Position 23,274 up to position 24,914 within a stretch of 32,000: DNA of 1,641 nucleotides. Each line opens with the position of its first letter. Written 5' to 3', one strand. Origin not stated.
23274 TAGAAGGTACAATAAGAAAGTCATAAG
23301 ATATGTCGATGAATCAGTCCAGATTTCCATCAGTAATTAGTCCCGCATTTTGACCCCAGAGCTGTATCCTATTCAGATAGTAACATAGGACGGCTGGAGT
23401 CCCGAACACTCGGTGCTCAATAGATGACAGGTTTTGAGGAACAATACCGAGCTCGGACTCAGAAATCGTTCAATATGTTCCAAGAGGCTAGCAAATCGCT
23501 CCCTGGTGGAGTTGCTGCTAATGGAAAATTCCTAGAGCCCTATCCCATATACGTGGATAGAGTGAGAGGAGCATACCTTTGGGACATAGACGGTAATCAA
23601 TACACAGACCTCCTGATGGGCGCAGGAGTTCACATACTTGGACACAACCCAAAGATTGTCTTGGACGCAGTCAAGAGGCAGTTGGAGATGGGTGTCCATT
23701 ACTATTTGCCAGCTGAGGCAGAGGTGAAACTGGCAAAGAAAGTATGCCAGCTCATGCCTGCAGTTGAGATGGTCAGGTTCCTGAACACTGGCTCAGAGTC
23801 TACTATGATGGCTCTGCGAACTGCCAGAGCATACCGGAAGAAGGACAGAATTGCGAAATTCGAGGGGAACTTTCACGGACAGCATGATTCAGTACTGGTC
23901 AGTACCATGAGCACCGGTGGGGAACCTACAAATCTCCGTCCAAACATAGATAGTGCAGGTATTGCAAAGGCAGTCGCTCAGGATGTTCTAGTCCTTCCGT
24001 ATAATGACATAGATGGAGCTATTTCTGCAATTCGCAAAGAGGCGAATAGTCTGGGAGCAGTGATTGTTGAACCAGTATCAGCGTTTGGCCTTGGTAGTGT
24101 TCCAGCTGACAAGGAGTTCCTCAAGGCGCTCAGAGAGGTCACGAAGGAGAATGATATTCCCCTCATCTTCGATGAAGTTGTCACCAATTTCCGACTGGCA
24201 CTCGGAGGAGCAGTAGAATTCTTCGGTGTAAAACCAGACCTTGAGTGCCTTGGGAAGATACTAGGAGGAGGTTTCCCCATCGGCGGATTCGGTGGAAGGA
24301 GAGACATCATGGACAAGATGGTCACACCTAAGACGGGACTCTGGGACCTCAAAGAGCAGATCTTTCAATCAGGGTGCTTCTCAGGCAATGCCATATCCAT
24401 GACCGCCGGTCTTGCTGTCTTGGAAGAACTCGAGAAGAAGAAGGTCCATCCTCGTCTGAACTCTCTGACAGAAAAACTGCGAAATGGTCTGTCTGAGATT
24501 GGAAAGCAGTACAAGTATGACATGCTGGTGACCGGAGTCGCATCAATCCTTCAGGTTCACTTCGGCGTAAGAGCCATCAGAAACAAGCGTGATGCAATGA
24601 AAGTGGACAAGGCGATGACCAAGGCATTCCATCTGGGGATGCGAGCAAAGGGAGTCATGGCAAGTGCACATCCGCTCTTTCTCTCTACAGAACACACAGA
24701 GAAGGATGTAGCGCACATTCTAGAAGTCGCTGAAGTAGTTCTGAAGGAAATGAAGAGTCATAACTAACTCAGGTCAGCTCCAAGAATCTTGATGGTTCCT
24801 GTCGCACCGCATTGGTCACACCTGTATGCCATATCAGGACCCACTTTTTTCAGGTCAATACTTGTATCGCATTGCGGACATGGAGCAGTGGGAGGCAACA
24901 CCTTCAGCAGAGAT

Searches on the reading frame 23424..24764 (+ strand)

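Call 48: search_protein_families(library=pfam, proteins=[window:23424-24764:+])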
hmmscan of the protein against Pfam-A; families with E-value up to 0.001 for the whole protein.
window:23424-24764:+ (447 aa): 1 family
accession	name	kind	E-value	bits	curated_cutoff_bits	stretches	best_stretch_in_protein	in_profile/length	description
PF00202.27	Aminotran_3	-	1.5e-59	202.1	30.5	1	40-425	9-392/403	Aminotransferase class-III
